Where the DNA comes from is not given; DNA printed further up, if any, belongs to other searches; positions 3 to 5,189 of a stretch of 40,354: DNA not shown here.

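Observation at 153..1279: RND operon ends in two exported, extreme low-complexity Gly/Tyr/Asn/Pro proteins (candidate envelope or sulfur-globule-coat-like or metal-binding matrix)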

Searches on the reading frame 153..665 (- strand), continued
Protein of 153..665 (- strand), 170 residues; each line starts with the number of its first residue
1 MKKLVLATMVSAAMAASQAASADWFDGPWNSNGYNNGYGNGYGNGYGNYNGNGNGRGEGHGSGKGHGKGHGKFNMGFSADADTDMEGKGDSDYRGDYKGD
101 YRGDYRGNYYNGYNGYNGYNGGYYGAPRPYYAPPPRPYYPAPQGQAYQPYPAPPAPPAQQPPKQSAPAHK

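Call 80: list_cluster_members(proteins=[P0091, P0075, P0063, P0042, P0061, P0081, P0028, P0025, P0043, P0009])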
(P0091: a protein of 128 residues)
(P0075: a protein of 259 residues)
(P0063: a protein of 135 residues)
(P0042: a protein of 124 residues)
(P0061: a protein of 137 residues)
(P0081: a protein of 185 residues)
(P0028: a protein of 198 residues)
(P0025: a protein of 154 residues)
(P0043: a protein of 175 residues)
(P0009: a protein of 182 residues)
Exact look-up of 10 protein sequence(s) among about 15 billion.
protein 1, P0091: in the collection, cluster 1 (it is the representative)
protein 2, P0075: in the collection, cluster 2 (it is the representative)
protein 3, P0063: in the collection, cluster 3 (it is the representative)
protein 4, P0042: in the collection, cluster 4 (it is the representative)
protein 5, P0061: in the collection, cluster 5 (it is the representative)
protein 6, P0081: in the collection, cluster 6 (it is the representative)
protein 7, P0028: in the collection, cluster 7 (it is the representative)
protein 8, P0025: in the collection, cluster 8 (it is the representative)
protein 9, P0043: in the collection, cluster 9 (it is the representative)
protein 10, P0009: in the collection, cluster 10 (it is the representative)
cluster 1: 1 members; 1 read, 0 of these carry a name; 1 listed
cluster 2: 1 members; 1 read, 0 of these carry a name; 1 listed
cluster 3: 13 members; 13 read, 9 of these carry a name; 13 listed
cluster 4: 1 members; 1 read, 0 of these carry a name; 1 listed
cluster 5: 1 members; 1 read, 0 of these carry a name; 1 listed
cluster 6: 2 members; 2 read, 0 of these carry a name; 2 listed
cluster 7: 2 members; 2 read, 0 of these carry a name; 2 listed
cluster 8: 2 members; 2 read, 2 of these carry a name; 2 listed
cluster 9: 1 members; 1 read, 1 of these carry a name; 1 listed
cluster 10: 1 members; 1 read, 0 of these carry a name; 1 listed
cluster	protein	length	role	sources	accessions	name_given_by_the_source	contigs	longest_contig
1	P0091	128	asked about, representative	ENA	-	-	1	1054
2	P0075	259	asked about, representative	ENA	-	-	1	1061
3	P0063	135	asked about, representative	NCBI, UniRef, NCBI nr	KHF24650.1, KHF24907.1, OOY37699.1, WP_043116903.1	hypothetical protein JV46_04050 [Solemya velum gill symbiont] | Sulfur globule protein CV1 n=4 Tax=Solemya velum gill symbiont TaxID=2340 ... | sulfur globule family protein [Solemya velum gill symbiont]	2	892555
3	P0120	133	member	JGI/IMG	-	hypothetical protein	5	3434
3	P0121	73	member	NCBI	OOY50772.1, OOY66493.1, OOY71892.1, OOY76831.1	hypothetical protein BOV97_10010, partial [Solemya velum gill symbiont]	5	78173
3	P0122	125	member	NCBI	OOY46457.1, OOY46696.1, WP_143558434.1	sulfur globule family protein, partial [Solemya velum gill symbiont]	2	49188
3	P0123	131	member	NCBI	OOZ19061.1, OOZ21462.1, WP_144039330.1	sulfur globule family protein, partial [Solemya velum gill symbiont]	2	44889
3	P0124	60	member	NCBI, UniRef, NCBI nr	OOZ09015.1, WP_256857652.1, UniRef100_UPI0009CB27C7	hypothetical protein [Solemya velum gill symbiont] | hypothetical protein n=1 Tax=Solemya velum gill symbiont TaxID=2340 RepID=UPI0009CB27C7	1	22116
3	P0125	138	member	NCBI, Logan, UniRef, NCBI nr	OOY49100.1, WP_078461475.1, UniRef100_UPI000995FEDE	hypothetical protein BOV94_12425 [Solemya velum gill symbiont] | sulfur globule family protein n=2 Tax=Solemya velum gill symbiont TaxID=2340 ... | sulfur globule family protein [Solemya velum gill symbiont]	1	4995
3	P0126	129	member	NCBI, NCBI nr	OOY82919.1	hypothetical protein BOW12_03715 [Solemya velum gill symbiont]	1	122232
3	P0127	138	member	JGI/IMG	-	opacity protein-like surface antigen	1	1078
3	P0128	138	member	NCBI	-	-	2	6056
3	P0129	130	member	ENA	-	-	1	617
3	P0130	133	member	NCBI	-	-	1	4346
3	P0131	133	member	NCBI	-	-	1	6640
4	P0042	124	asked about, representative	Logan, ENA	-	-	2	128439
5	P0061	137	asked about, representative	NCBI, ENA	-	-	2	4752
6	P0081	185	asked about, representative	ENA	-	-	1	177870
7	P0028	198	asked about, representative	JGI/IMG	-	-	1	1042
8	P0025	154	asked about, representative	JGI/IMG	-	hypothetical protein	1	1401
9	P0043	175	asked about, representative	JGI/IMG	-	hypothetical protein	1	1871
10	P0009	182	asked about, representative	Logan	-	-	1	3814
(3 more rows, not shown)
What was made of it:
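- On Sulfur globule protein family (Pfam PF17228 SGP): One of them is annotated sulfur globule protein CV1 (call 80).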

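Call 82: predict_structure(alignment_id=A5)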
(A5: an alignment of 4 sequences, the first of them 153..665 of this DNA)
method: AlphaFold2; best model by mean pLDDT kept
length: 170 residues; sequences in the alignment: 4
mean_pLDDT: 43.2   pTM: 0.17
mean pLDDT of the five models: 43.2, 42.9, 39.1, 37.6, 34.5
residues with pLDDT >= 90: 0; 70-90: 0; 50-70: 45; < 50: 125
segments of 3 or more residues with pLDDT < 50: 16-68, 83-132, 137-148, 168-170
pLDDT, mean of each block of 10 residues (from residue 1): 58 49 40 35 31 33 42 54 44 37 34 34 39 47 49 61 49
secondary structure, 60 per line:
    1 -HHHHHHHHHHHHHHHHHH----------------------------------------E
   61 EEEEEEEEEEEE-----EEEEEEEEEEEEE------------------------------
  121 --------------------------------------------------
elements in order: H2-19 E60-72 E78-90
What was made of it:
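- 153..665 (-): Gene B: exported 170-aa Gly/Tyr/Asn/Pro-rich protein (mature 148 aa, 16.0 kDa). It is a divergent member of the sulfur globule protein (SGP, PF17228) family. The signal peptide is encoded by 600-665. Predicted disorder (pLDDT 43): call 82.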

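Call 89: search_protein_families(library=pfam, proteins=[L027:4630-6543:-, L027:7011-7820:+, L027:7809-8411:-, L027:8698-9705:-, L027:11482-14751:-, L027:14752-16125:-, L027:16424-17212:+, L027:17299-17910:+], max_evalue=0.00001)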
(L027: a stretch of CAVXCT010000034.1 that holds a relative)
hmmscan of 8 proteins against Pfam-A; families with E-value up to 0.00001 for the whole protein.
L027:4630-6543:- (637 aa): 8 families
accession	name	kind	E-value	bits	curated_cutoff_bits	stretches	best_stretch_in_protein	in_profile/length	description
PF13177.12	DNA_pol3_delta2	-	9.4e-44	149.7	27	1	20-178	1-160/161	DNA polymerase III, delta subunit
PF12169.13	DNA_pol3_gamma3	-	1.1e-23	84.1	24.4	1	232-355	1-131/143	DNA polymerase III subunits gamma and tau domain III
PF22608.2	DNAX_ATPase_lid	-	3e-22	78.6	27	1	182-229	1-48/49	DNA polymerase III clamp loader subunit, ATPase lid domain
PF00004.35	AAA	-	1.3e-11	45.5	21.2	1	42-171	2-124/131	ATPase family associated with various cellular activities (AAA)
PF12170.13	DNA_pol3_tau_5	-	7.3e-09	36.4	28.8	1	499-631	19-141/142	DNA polymerase III tau subunit V interacting with alpha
PF05496.18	RuvB_N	-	3.2e-07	30.7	27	1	11-73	2-68/159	Holliday junction DNA helicase RuvB P-loop domain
PF13191.12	AAA_16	-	8.1e-06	26.9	32.6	0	18-112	2-103/167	AAA ATPase domain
PF13401.12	AAA_22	-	8.1e-06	26.6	27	0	41-144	8-109/130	AAA domain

L027:7011-7820:+ (269 aa): 2 families
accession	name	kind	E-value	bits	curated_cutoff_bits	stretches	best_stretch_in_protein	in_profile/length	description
PF13803.12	DUF4184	-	1.9e-41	142.8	25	1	1-255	1-225/229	Domain of unknown function (DUF4184)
PF00882.24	Zn_dep_PLPC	-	1.4e-12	48.3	26.8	1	1-171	1-126/167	Zinc dependent phospholipase C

L027:7809-8411:- (200 aa): 0 families

L027:8698-9705:- (335 aa): 1 family
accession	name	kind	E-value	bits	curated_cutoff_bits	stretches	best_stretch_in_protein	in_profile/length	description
PF00933.27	Glyco_hydro_3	-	2.2e-93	313.6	27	1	8-306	9-315/316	Glycosyl hydrolase family 3 N terminal domain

L027:11482-14751:- (1089 aa): 2 families
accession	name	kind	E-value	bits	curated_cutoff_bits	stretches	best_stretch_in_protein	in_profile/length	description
PF00873.25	ACR_tran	-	1.6e-169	566.2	28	2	24-618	2-593/1021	AcrB/AcrD/AcrF family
PF02355.23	SecD_SecF_C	-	7.8e-09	35.7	20.5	1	917-1057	31-173/189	Protein export membrane protein SecD/SecF, C-terminal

L027:14752-16125:- (457 aa): 1 family
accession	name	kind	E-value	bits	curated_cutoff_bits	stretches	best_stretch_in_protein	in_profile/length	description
PF13437.12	HlyD_3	-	1.5e-11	45.4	22.2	1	220-333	2-98/106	HlyD family secretion protein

L027:16424-17212:+ (262 aa): 1 family
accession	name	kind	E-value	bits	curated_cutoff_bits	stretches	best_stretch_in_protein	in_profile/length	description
PF03629.24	SASA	-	5.8e-31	108.3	24.8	1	22-253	3-221/226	Carbohydrate esterase, sialic acid-specific acetylesterase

L027:17299-17910:+ (203 aa): 2 families
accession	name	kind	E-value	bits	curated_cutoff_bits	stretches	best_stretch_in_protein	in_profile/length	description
PF13505.12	OMP_b-brl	-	4.5e-18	66.5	28.7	1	56-198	22-171/175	Outer membrane protein beta-barrel domain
PF01389.23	OmpA_membrane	-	3.6e-17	63.2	21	1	50-198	4-172/180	OmpA-like transmembrane domain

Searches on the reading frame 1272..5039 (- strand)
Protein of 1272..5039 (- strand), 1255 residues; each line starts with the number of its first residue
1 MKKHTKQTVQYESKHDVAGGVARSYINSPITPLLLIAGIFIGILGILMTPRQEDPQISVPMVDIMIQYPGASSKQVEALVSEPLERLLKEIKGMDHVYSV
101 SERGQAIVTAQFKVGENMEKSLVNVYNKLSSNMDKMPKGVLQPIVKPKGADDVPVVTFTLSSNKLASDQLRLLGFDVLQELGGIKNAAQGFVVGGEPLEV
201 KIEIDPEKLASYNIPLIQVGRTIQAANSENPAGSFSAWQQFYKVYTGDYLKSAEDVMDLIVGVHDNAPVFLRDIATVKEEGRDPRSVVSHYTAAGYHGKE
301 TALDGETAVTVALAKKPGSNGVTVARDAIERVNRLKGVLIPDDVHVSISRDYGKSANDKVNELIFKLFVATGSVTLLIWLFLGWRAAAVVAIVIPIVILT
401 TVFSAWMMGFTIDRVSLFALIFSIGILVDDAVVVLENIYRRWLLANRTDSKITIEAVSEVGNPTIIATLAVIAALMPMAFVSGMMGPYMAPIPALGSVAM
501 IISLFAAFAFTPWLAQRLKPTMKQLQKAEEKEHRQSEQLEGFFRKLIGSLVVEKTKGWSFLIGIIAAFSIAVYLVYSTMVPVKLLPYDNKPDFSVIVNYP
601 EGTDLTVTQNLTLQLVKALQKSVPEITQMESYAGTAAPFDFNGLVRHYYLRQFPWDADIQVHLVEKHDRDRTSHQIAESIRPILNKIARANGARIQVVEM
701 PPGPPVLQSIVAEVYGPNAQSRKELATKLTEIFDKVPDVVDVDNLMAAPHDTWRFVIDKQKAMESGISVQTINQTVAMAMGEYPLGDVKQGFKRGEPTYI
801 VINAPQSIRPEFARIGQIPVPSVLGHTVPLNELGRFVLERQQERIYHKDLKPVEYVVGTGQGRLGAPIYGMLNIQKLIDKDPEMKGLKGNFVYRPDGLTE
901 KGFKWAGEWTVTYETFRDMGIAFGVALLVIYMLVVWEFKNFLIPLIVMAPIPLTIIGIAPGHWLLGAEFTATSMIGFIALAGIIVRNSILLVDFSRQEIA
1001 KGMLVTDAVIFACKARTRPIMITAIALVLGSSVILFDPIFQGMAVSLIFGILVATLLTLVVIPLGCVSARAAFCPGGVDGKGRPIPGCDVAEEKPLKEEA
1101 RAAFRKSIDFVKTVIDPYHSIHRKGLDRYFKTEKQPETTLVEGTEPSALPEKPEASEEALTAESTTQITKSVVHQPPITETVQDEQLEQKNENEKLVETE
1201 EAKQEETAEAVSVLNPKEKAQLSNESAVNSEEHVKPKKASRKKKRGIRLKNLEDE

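Call 3: search_protein_families(library=pfam, proteins=[window:1272-5039:-], max_evalue=1)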
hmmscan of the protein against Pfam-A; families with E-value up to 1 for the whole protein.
window:1272-5039:- (1255 aa): 2 families
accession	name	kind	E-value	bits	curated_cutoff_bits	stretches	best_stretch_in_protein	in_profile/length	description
PF00873.25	ACR_tran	-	4.7e-150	501.8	28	1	26-1064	6-1015/1021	AcrB/AcrD/AcrF family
PF02355.23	SecD_SecF_C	-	3.6e-06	27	20.5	2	360-497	30-168/189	Protein export membrane protein SecD/SecF, C-terminal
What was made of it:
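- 1272..5039 (-): RND inner-membrane pump (1255 aa). It is a divergent HAE1-like subfamily, not CusA/CzcA-type. Pfam ACR_tran 501.8 bits (call 3).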

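Call 4: search_protein_families(library=ncbifam, proteins=[window:1272-5039:-], max_evalue=1)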
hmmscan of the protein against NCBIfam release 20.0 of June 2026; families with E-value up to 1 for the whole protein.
window:1272-5039:- (1255 aa): 16 families
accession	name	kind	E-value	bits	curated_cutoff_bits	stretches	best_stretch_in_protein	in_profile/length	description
NF033617.1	RND_permease_2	subfamily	1.4e-133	447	1250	1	25-1063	4-1001/1009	multidrug efflux RND transporter permease subunit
NF000282.2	RND_permease_1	subfamily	3.3e-109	366.3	1250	1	25-1064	4-1022/1029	multidrug efflux RND transporter permease subunit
TIGR00915.1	2A0602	subfamily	4.1e-90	303.1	940.35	1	23-1073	3-1032/1050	efflux RND transporter permease subunit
NF007905.0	PRK10614.1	equivalog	1e-74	251.9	1774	2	25-790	7-741/1025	multidrug efflux RND transporter permease subunit MdtC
TIGR00914.1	2A0601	subfamily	2.3e-73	247.5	701.45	1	34-1066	16-1032/1051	CusA/CzcA family heavy metal efflux RND transporter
NF007798.0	PRK10503.1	equivalog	4.6e-69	233.1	1584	1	16-1063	7-1016/1040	MdtB/MuxB family multidrug efflux RND transporter permease subunit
NF007131.0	PRK09577.1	equivalog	1e-67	228.7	1768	1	22-1066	2-1019/1045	multidrug efflux RND transporter permease subunit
NF007842.1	PRK10555.1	equivalog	1.8e-60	204.9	1854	1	22-1073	2-1030/1036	multidrug efflux RND transporter permease AcrD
NF007133.0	PRK09579.1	equivalog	4.3e-59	200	1763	1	50-1063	33-996/1017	multidrug efflux RND transporter permease subunit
NF000037.1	RND_perm_OqxB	exception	2.1e-52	178.1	2200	2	22-580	4-567/1050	multidrug efflux RND transporter permease subunit OqxB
NF011706.2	PRK15127.1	equivalog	2.3e-41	141.6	2150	2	25-610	5-589/1049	multidrug efflux RND transporter permease subunit AcrB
TIGR00921.1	2A067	subfamily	1.1e-09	36.9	351.9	2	914-1064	189-341/733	hydrophobe/amphiphile efflux-3 (HAE3) family transporter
NF009583.0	PRK13024.1-3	subfamily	3.2e-07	28.8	721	1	360-531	577-750/755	protein translocase subunit SecDF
TIGR00916.1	2A0604s01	subfamily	1.7e-06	27.8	148.6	2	316-483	38-210/231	SecD/SecF family protein translocase subunit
TIGR00966.2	transloc_SecF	equivalog_domain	0.0013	18.2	160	1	356-483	119-247/279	protein translocase subunit SecF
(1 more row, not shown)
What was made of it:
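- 1272..5039 (-): NCBIfam: 447 bits on RND_permease_2 and 247 bits on CusA/CzcA, both below their cut-offs (call 4).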

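Call 66: search_protein_families(library=padloc, proteins=[window:1272-5039:-], max_evalue=0.001)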
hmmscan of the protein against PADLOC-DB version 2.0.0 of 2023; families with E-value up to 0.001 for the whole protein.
window:1272-5039:- (1255 aa): 0 families

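Call 72: search_solved_structures(query=window:1272-5039:-, max_evalue=1e-20)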
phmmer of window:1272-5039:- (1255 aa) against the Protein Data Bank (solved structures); distinct sequences matched with E-value up to 1e-20: 80 (the best 60 are shown).
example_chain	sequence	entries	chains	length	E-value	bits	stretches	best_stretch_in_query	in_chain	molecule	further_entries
6vej_A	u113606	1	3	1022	1.2e-65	225.3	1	34-1065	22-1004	Probable Resistance-Nodulation-Cell Division (RND) efflux transporter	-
20yy_A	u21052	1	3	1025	4.3e-62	213.6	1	33-1064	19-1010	Multidrug efflux RND transporter permease subunit MexK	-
9xwg_A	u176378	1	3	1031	4.4e-62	213.5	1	33-1064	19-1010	Multidrug efflux RND transporter permease subunit MexK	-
22xk_B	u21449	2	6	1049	3.2e-61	210.7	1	24-1072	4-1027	MexBYB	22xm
9e9f_B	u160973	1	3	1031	2.6e-60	207.7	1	22-1065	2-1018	Efflux pump membrane transporter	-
8z1u_A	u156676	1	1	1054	3.9e-60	207.1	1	22-1065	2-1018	Efflux pump membrane transporter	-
8f3e_A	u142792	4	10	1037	1.4e-58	202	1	23-1073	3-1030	Efflux pump membrane transporter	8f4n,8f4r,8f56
7wlv_A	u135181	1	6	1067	4.2e-58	200.3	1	22-632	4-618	Efflux pump membrane transporter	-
9lyq_B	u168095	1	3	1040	5.4e-58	200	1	18-1064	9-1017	Multidrug resistance protein MdtB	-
7cz9_A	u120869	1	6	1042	1.4e-55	192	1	22-578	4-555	Efflux pump membrane transporter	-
8zxs_A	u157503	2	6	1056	1.9e-55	191.6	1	22-578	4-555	Efflux pump membrane transporter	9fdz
9j3d_J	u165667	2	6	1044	2.2e-55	191.3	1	36-1066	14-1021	Efflux pump membrane transporter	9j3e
8yr0_A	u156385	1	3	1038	2.9e-55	190.9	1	22-1067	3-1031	Cation/multidrug efflux pump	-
8gjj_B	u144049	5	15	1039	8e-54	186.2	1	25-1064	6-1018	Efflux pump membrane transporter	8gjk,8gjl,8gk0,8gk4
4mt1_A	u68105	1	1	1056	1.5e-53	185.3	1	22-1073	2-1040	Drug efflux protein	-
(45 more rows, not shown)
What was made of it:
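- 1272..5039 (-): Best solved relatives are TriC, MexK and MdtB (call 72).
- On RND efflux pump, HAE1 (multidrug) type: The closest solved structures are TriC, MexK and MdtB (call 72).
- Closest known: RND operons without an outer-membrane factor gene. Same: The best solved relatives are TriC, MexK and MdtB (call 72).
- The pump scores 247 bits on the CusA/CzcA model (cut-off 701) and resembles TriC, MexK and MdtB (calls 4, 72).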
